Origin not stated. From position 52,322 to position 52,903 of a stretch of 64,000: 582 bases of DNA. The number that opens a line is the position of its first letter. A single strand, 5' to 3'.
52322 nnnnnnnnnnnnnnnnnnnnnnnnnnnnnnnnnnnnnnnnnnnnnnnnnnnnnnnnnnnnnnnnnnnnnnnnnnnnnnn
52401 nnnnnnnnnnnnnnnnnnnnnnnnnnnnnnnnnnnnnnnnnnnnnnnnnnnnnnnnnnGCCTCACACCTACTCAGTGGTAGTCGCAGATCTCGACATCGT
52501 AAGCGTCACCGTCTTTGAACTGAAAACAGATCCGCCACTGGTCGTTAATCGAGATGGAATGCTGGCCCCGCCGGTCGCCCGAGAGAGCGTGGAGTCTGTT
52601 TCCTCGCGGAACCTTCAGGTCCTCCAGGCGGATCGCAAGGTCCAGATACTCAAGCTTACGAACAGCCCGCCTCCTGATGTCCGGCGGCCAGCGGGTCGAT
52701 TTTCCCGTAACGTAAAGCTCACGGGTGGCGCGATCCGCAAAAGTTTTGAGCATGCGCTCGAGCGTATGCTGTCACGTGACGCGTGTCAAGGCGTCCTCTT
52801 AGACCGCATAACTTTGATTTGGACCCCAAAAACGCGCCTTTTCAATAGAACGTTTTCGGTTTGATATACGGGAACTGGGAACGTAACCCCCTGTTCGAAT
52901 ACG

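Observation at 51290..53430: Decayed chromosomal integron inserted between menC and the convergent hydrolase/menE unit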

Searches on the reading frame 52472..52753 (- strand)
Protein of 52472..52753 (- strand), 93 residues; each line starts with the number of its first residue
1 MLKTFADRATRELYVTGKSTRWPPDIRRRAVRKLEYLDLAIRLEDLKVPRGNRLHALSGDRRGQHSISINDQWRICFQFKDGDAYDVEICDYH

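Call 4: search_protein_families(library=pfam, proteins=[window:52472-52753:-], max_evalue=0.01)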
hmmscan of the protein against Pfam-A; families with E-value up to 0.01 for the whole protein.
window:52472-52753:- (93 aa): 1 family
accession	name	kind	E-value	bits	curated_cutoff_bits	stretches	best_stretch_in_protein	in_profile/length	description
PF05015.19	HigB-like_toxin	-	2.4e-16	60.4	27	1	3-93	1-91/91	RelE-like toxin of type II toxin-antitoxin system HigB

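Call 8: search_protein_families(library=ncbifam, proteins=[window:52472-52753:-], max_evalue=0.01)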
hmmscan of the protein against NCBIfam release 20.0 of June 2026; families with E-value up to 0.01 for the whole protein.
window:52472-52753:- (93 aa): 0 families

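Call 14: find_encoding_contigs(protein=window:52472-52753:-, flank=10000, max_places=6)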
Protein window:52472-52753:- (93 aa): 14 contigs read that carry it; 6 places shown.
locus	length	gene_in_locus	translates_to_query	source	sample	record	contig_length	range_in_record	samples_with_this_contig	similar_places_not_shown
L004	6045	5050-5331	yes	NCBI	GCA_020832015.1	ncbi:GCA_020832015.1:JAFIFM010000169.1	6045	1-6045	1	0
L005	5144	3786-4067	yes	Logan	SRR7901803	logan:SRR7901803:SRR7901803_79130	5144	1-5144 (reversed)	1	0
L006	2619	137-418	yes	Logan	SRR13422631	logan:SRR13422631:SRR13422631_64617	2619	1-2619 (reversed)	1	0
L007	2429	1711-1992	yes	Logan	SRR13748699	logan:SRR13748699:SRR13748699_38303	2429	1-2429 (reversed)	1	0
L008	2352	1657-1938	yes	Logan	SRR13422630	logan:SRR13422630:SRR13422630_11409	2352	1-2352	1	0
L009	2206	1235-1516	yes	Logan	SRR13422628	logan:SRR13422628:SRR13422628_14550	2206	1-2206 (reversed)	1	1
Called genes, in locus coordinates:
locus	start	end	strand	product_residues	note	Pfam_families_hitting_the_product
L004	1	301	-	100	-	PF01370:Epimerase (faint), PF05368:NmrA, PF13460:NAD_binding_10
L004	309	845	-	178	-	PF09831:DUF2058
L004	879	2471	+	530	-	PF00501:AMP-binding, PF13193:AMP-binding_C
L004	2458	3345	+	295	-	PF08894:DUF1838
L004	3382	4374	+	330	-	PF00756:Esterase (weak), PF03403:PAF-AH_p_II (faint), PF06342:DUF1057 (weak), PF00561:Abhydrolase_1, PF00975:Thioesterase, PF07819:PGAP1 (weak), PF12146:Hydrolase_4, PF12697:Abhydrolase_6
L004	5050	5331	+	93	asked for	PF05015:HigB-like_toxin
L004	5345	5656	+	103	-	PF15943:YdaS_toxin (faint), PF01381:HTH_3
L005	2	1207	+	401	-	?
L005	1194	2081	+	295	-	PF08894:DUF1838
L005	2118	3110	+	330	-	PF00756:Esterase (weak), PF03403:PAF-AH_p_II (faint), PF06342:DUF1057 (weak), PF00561:Abhydrolase_1, PF00975:Thioesterase, PF07819:PGAP1 (weak), PF12146:Hydrolase_4, PF12697:Abhydrolase_6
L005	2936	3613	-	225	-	PF13495:Phage_int_SAM_4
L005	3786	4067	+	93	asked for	PF05015:HigB-like_toxin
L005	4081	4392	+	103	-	PF15943:YdaS_toxin (faint), PF01381:HTH_3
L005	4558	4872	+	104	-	PF06296:RelE (weak)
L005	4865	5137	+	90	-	PF15731:MqsA_antitoxin (weak), PF01381:HTH_3, PF13560:HTH_31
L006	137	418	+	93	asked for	PF05015:HigB-like_toxin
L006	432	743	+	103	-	PF15943:YdaS_toxin (faint), PF01381:HTH_3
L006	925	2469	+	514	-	PF05598:DUF772, PF01609:DDE_Tnp_1, PF13751:DDE_Tnp_1_6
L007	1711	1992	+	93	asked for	PF05015:HigB-like_toxin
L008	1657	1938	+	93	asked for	PF05015:HigB-like_toxin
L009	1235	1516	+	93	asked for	PF05015:HigB-like_toxin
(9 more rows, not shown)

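Call 52: search_solved_structures(query=window:52472-52753:-, max_evalue=0.01)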
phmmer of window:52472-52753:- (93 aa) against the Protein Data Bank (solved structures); distinct sequences matched with E-value up to 0.01: 6.
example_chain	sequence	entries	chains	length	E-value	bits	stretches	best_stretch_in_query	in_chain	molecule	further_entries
6f8s_B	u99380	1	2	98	4.6e-23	84.7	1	3-93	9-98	Putative Killer protein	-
4mct_B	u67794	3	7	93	1.7e-11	47.6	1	1-93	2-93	Killer protein | Endoribonuclease HigB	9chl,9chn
4mcx_B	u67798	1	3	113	3.1e-11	46.8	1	1-93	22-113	Killer protein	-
4px8_A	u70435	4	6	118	1.2e-10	44.9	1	2-93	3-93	Killer protein | Host inhibition of growth B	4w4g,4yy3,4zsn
4ypb_QY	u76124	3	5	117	7.2e-10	42.4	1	2-92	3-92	Host inhibition of growth B | Killer protein | Endoribonuclease HigB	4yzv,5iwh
5ixl_A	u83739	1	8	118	1.3e-09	41.6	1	2-93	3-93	Endoribonuclease HigB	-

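Call 61: search_protein_families(library=ncbifam, proteins=[L006:925-2469:+], max_evalue=0.00001)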
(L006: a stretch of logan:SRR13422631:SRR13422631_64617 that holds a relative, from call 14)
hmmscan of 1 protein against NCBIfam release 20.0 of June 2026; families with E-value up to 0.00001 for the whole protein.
L006:925-2469:+ (514 aa): 2 families
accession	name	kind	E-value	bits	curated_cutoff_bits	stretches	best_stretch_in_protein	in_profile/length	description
NF033551.1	transpos_IS1182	equivalog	1.1e-85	288.3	270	1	32-508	27-487/488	IS1182 family transposase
NF033581.1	transpos_IS5_4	equivalog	2.4e-08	33.7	140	0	51-232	24-138/285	IS5 family transposase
